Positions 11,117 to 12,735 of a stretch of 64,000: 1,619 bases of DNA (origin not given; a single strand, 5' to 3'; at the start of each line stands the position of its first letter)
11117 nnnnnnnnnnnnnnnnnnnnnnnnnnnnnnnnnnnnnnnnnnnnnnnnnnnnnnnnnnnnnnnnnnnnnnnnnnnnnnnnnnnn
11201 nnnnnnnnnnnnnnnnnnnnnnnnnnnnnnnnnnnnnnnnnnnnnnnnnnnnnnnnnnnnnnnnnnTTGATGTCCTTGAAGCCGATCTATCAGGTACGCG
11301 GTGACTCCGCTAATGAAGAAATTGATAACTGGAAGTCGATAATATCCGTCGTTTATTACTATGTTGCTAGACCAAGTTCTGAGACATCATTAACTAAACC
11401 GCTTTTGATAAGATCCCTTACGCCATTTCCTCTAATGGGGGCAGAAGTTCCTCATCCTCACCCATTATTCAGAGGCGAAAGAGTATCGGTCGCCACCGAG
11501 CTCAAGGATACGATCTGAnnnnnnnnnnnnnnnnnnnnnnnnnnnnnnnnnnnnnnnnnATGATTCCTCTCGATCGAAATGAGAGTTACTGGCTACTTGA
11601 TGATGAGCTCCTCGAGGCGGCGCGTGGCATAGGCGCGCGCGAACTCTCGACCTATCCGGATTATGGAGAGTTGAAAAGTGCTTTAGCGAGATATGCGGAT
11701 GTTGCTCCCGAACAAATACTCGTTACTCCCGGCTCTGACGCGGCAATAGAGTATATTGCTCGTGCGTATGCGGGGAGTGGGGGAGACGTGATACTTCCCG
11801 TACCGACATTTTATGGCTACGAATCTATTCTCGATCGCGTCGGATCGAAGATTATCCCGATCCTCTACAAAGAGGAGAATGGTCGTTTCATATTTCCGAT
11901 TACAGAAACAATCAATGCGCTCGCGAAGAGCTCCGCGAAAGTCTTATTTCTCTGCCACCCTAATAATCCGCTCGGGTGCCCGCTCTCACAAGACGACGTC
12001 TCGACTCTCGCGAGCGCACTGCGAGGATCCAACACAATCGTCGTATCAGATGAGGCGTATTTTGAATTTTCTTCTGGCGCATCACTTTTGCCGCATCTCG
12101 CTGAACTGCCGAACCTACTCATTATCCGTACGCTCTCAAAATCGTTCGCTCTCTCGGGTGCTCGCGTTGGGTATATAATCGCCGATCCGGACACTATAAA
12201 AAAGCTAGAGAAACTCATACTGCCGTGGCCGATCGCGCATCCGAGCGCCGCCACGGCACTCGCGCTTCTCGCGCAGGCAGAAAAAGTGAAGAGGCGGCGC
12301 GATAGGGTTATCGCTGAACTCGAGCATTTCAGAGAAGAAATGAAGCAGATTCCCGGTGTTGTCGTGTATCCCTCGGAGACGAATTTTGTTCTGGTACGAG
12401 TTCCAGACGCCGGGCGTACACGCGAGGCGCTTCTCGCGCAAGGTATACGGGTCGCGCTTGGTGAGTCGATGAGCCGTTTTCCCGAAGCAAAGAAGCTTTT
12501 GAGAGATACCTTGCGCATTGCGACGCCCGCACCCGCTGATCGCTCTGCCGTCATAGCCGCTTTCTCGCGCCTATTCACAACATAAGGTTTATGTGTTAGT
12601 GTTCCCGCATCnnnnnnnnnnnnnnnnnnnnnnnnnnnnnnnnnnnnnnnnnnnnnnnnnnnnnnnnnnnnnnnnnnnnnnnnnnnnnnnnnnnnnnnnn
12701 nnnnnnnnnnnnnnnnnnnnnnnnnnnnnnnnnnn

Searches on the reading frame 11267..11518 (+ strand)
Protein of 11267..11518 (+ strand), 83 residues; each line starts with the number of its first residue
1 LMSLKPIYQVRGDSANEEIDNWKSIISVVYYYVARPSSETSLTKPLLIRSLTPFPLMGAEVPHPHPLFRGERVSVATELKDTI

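Call 6: search_protein_families(library=pfam, proteins=[window:11267-11518:+], max_evalue=1)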
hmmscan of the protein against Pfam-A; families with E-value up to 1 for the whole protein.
window:11267-11518:+ (83 aa): 0 families

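Call 10: search_protein_families(library=ncbifam, proteins=[window:11267-11518:+], max_evalue=1)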
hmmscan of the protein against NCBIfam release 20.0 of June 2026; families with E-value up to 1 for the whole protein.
window:11267-11518:+ (83 aa): 0 families

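Call 78: list_cluster_members(proteins=[window:11270-11518:+, window:9049-9723:+, P0001, P0017])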
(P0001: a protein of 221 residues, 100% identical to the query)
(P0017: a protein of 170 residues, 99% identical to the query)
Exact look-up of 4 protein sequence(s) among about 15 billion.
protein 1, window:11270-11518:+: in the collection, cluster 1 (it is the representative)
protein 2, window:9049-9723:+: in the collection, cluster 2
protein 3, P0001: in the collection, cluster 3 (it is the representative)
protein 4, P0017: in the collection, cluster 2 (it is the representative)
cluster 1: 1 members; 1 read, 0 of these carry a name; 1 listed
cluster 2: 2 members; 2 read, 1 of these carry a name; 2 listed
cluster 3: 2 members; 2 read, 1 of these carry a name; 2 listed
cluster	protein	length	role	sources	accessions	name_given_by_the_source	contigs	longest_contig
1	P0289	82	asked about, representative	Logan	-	-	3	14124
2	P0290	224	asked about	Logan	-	-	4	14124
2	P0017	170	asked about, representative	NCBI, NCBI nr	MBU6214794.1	hypothetical protein KGM48_03070 [Patescibacteria group bacterium] | hypothetical protein [Patescibacteria group bacterium]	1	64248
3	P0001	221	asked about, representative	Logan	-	-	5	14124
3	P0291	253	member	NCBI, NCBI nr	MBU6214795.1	hypothetical protein KGM48_03075 [Patescibacteria group bacterium] | hypothetical protein [Patescibacteria group bacterium]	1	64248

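Call 88: search_protein_families(library=pfam, proteins=[window:11270-11518:+], max_evalue=10)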
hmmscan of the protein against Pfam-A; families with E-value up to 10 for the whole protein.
window:11270-11518:+ (82 aa): 0 families

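Call 96: search_protein_families(library=padloc, proteins=[window:11270-11518:+], max_evalue=0.01)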
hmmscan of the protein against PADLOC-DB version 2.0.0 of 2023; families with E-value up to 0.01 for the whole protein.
window:11270-11518:+ (82 aa): 0 families

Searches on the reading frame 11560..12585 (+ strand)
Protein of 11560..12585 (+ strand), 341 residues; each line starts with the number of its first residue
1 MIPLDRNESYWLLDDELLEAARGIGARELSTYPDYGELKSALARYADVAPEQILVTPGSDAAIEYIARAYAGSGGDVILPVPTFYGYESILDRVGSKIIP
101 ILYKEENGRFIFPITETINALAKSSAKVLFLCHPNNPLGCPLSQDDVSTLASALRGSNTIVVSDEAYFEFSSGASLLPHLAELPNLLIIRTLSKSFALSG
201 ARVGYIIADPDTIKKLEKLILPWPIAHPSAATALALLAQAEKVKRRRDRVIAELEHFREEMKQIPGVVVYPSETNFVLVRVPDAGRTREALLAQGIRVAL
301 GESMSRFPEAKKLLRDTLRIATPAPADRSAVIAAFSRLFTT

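Call 6: search_protein_families(library=pfam, proteins=[window:11560-12585:+], max_evalue=1)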
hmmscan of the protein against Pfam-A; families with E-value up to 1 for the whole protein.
window:11560-12585:+ (341 aa): 2 families
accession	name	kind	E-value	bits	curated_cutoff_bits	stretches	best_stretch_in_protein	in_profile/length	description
PF00155.27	Aminotran_1_2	-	8.9e-49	167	19.7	1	19-306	24-338/361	Aminotransferase class I and II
PF01041.23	DegT_DnrJ_EryC1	-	0.054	13.1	19.8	0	27-101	18-91/360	DegT/DnrJ/EryC1/StrS aminotransferase family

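Call 10: search_protein_families(library=ncbifam, proteins=[window:11560-12585:+], max_evalue=1)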
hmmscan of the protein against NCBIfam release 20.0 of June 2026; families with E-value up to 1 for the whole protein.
window:11560-12585:+ (341 aa): 74 families (the best 25 are shown)
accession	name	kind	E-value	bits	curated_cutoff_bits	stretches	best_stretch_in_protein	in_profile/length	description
TIGR01141.1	hisC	equivalog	1.4e-70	237.9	276.55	1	2-336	23-347/349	histidinol-phosphate transaminase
TIGR01140.1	L_thr_O3P_dcar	equivalog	1.8e-58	198.2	290.55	1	25-334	38-329/331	threonine-phosphate decarboxylase CobD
NF002726.0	PRK02610.1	equivalog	5.4e-43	147.3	391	1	4-287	33-327/374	histidinol-phosphate transaminase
NF002877.0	PRK03317.1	equivalog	8.7e-42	143.2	409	1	25-297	60-336/374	histidinol-phosphate transaminase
NF002878.0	PRK03321.1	subfamily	1.1e-39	136.2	374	1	26-286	48-307/352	histidinol-phosphate transaminase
NF041364.1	GntC_guanitoxin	equivalog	7.1e-38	130.4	415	1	37-294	41-317/356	guanitoxin biosynthesis PLP-dependent (S)-gamma-hydroxy-L-arginine cyclodehydratase GntC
NF005915.1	PRK07908.1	equivalog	1.5e-35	123.1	360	1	26-333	38-329/332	Rv2231c family histidinol phosphate aminotransferase CobC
NF053748.1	bifunc_CobBC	exception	7.5e-34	117.2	950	1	21-333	501-794/797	bifunctional hydrogenobyrinic acid a,c-diamide synthase/histidinol phosphate aminotransferase CobBC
NF006014.0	PRK08153.1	equivalog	1.9e-33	115.9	510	1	18-294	52-323/370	pyridoxal phosphate-dependent aminotransferase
NF003496.0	PRK05166.1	equivalog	1.9e-33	115.7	540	1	26-299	62-338/373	histidinol-phosphate transaminase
NF006580.0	PRK09105.1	subfamily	2.9e-33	115.3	444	1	36-310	84-349/375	pyridoxal phosphate-dependent aminotransferase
NF005732.0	PRK07550.1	equivalog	4.3e-29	101.7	366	1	46-291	89-339/389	aminotransferase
NF051461.1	pyoverd_PtaA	equivalog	1e-28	100.1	500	1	4-299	39-329/359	pyoverdine biosynthesis transaminase PtaA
NF004870.0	PRK06225.1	equivalog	5.7e-26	91.1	351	1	23-292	53-327/380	pyridoxal phosphate-dependent aminotransferase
NF006225.0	PRK08354.1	equivalog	6.5e-26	91.5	288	1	29-299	42-284/318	putative aminotransferase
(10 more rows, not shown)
